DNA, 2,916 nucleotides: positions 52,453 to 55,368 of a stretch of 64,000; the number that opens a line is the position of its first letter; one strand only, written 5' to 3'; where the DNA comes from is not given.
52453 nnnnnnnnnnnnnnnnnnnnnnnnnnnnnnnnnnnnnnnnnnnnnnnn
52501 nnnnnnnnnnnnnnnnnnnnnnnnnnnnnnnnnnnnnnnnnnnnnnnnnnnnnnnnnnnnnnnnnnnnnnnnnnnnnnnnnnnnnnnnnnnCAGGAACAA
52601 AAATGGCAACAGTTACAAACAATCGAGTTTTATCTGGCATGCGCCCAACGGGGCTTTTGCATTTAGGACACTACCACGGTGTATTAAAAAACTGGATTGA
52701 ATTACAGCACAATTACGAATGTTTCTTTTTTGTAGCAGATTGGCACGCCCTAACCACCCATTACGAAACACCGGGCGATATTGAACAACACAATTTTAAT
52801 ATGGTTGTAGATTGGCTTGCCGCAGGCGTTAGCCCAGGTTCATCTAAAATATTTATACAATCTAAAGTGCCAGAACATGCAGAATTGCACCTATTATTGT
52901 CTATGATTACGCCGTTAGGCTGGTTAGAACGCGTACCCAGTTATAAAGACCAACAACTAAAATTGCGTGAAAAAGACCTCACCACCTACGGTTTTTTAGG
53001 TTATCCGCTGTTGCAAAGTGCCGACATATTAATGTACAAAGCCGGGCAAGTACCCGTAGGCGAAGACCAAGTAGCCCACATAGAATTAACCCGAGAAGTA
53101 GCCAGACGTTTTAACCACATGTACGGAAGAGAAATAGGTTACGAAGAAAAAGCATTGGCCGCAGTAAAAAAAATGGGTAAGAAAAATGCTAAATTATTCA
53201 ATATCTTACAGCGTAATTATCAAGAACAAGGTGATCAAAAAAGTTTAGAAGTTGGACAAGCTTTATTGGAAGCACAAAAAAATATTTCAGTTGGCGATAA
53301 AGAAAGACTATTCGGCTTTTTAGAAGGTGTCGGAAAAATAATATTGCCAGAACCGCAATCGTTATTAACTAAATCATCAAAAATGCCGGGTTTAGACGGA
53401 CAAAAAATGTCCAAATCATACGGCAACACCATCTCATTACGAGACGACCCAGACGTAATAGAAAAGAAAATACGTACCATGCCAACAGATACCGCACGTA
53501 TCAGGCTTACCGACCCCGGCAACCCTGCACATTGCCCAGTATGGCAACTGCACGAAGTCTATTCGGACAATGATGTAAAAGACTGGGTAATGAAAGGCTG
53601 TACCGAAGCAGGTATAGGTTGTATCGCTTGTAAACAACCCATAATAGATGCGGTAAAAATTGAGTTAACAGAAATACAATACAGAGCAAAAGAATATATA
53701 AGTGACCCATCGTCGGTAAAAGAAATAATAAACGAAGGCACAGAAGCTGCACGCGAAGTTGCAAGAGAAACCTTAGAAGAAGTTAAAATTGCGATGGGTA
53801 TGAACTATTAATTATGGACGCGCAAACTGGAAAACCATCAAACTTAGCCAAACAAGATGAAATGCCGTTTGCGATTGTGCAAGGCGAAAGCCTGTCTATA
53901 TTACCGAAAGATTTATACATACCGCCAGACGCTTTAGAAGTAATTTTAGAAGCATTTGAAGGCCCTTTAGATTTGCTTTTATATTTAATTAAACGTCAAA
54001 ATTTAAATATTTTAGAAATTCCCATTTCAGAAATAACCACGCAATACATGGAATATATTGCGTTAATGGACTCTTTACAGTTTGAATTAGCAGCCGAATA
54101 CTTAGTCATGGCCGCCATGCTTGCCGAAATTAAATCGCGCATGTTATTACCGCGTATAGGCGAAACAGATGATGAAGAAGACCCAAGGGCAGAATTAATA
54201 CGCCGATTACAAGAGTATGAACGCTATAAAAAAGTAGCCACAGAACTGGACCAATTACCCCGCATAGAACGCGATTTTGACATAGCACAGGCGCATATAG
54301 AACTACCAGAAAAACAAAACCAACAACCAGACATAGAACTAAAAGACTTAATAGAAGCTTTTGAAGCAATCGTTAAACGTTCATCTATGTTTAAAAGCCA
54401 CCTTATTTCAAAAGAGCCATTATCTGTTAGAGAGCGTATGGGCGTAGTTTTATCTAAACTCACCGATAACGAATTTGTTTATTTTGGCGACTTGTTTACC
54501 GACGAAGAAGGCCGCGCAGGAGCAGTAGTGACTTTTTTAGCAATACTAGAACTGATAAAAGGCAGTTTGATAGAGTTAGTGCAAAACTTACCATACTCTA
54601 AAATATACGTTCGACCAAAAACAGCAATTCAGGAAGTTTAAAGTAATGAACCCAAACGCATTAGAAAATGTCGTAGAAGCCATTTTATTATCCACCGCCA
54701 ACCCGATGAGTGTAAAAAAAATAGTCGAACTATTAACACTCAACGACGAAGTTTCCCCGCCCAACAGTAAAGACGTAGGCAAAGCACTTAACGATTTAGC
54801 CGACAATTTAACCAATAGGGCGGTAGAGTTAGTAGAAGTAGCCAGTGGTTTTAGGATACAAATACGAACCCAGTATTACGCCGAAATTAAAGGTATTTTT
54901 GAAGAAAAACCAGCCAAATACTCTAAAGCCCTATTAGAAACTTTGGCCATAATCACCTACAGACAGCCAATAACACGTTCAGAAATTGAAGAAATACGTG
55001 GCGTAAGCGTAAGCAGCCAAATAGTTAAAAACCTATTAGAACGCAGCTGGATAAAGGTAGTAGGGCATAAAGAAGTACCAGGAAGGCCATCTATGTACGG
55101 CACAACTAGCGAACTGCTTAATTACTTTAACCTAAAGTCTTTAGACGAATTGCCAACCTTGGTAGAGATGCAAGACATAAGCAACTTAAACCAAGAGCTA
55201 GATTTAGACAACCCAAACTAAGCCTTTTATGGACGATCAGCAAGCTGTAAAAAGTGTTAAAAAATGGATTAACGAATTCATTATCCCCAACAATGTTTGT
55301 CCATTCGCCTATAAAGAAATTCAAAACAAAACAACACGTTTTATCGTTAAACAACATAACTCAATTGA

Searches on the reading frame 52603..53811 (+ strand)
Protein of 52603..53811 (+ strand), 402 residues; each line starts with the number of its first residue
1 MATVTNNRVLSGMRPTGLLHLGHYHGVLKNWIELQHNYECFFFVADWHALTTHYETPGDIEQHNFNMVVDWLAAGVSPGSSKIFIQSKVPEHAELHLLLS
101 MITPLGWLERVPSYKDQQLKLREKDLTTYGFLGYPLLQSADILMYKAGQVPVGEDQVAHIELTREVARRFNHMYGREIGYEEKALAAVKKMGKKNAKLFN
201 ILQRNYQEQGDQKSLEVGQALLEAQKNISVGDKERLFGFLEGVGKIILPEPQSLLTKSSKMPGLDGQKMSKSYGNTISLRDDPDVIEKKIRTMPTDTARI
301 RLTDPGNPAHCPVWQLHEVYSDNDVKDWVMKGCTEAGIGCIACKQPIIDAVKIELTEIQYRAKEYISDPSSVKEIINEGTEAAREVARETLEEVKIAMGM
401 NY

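Call 10: find_encoding_contigs(protein=window:52603-53811:+, flank=10000, max_places=10)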
Protein window:52603-53811:+ (402 aa): no gene with exactly this product is on record in the collection.

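Call 18: search_protein_families(library=ncbifam, proteins=[window:52603-53808:+], max_evalue=0.00001)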
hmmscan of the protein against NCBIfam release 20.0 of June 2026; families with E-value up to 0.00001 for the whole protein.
window:52603-53808:+ (402 aa): 11 families
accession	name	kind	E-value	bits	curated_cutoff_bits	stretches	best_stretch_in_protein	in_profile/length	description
NF008922.0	PRK12283.1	equivalog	8.3e-217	719.7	572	1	6-402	3-399/400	tryptophan--tRNA ligase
TIGR00233.1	trpS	equivalog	5.2e-84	282.3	176.75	2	6-179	2-170/328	tryptophan--tRNA ligase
NF009207.0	PRK12556.1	equivalog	3.3e-66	223.4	479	2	6-183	3-186/332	tryptophan--tRNA ligase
NF008923.0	PRK12284.1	equivalog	4.2e-63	213.6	597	2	6-177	2-179/431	tryptophan--tRNA ligase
NF008925.0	PRK12285.1-2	equivalog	2.3e-25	89.3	451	2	8-174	64-230/365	tryptophan--tRNA ligase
NF008926.0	PRK12285.1-3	equivalog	3.2e-23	82.3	320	1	5-364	64-419/429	tryptophan--tRNA ligase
NF008928.0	PRK12285.1-5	equivalog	1.5e-16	60.1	891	1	8-221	94-300/530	tryptophan--tRNA ligase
NF008927.0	PRK12285.1-4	equivalog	6e-14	51.9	478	1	250-364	242-361/385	tryptophan--tRNA ligase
NF006330.0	PRK08560.1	equivalog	6.3e-13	48.5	220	1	8-172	34-197/342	tyrosine--tRNA ligase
TIGR00234.1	tyrS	equivalog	1.6e-07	30.7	113.8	0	7-194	36-235/406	tyrosine--tRNA ligase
NF008924.0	PRK12285.1-1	equivalog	2.5e-07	30.2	644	0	262-364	246-357/381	tryptophan--tRNA ligase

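Call 43: list_cluster_members(proteins=[P0242, window:52603-53808:+, window:51968-52588:+, window:27725-28171:+, window:19283-19840:+, window:16795-17511:+, window:51390-51968:+, window:27335-27682:+, window:53814-54638:+, window:10359-10802:+])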
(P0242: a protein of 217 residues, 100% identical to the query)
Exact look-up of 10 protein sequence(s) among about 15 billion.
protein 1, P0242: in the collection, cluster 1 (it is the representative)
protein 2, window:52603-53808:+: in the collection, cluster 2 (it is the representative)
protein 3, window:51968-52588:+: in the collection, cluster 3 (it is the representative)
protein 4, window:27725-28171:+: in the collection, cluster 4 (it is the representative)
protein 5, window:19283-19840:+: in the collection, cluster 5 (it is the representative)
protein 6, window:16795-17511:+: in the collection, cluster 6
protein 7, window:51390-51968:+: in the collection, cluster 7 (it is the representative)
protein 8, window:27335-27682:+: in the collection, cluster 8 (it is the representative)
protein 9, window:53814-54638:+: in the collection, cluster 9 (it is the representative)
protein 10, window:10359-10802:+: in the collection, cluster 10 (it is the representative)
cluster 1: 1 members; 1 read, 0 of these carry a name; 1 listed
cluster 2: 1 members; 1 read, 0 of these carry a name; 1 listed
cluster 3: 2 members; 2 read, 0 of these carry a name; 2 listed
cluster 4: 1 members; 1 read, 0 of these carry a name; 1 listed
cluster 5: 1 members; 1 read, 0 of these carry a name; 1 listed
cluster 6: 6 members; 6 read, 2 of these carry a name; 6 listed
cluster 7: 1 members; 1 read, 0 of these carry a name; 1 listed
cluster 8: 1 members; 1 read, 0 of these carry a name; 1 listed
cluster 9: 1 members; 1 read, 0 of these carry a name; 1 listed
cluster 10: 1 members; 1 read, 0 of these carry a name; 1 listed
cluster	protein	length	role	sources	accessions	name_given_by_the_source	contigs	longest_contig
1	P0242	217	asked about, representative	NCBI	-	-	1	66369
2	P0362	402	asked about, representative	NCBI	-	-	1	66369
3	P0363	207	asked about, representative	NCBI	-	-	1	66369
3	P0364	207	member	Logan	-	-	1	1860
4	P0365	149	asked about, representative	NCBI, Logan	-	-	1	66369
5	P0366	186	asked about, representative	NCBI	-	-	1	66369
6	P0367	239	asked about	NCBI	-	-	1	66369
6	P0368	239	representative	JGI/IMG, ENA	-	small subunit ribosomal protein S2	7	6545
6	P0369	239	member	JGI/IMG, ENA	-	small subunit ribosomal protein S2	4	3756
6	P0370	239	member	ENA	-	-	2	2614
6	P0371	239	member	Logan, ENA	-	-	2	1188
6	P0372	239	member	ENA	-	-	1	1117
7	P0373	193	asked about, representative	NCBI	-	-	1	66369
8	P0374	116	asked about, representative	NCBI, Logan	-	-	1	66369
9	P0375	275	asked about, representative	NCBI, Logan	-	-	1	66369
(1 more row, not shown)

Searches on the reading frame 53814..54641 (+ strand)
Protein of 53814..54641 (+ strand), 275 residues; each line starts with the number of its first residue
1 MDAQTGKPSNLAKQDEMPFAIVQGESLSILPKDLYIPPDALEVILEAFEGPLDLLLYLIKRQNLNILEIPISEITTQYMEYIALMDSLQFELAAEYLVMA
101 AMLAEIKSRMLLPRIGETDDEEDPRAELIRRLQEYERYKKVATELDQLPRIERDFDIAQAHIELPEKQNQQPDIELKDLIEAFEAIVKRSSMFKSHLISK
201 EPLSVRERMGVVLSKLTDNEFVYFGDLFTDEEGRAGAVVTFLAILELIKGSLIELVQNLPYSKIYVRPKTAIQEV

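Call 49: search_protein_families(library=ncbifam, proteins=[window:53814-54638:+], max_evalue=1e-15)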
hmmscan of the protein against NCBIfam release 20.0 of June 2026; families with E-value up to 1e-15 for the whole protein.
window:53814-54638:+ (275 aa): 5 families
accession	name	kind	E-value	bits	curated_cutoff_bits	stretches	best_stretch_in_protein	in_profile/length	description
NF000995.0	PRK00104.1-4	equivalog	1.9e-56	191.2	315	1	41-270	5-247/251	segregation/condensation protein A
NF000994.0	PRK00104.1-3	equivalog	1.6e-48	165.5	234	1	41-268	4-240/246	segregation/condensation protein A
NF000992.0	PRK00104.1-1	equivalog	1.4e-43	149.2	417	1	45-268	7-242/247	segregation/condensation protein A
NF000993.0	PRK00104.1-2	equivalog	3.8e-42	144.6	268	1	42-269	2-233/237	segregation/condensation protein A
NF001751.0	PRK00478.1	equivalog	1.3e-16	60.6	436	1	40-153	160-279/505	segregation/condensation protein A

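Call 58: find_encoding_contigs(protein=window:53814-54641:+, flank=10000, max_places=10)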
Protein window:53814-54641:+ (275 aa): 1 contig read that carries it; 1 place shown.
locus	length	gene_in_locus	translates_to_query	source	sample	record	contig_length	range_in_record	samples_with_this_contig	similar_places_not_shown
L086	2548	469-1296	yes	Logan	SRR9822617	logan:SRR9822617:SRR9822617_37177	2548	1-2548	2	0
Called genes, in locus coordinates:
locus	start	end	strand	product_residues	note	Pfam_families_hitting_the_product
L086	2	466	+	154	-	?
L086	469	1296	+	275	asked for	PF02616:SMC_ScpA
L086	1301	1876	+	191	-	PF04079:SMC_ScpB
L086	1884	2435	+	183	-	PF07209:DUF1415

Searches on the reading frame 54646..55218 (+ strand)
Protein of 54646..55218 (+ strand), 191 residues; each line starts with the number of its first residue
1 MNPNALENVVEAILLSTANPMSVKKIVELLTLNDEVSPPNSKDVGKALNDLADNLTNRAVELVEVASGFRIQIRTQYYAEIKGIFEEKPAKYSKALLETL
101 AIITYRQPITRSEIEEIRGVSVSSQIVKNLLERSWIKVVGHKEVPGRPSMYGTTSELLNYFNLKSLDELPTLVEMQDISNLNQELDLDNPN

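Call 49: search_protein_families(library=ncbifam, proteins=[window:54646-55218:+], max_evalue=1e-15)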
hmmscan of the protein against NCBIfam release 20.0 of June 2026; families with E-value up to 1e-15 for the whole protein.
window:54646-55218:+ (191 aa): 2 families
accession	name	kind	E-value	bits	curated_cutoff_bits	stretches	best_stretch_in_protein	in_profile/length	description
TIGR00281.1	TIGR00281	equivalog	1.9e-36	125.4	89.2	1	6-177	2-169/186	SMC-Scp complex subunit ScpB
NF001106.1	PRK00135.2-1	exception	3.4e-17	62.4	300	1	63-173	254-366/377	SMC-Scp complex subunit ScpB, long form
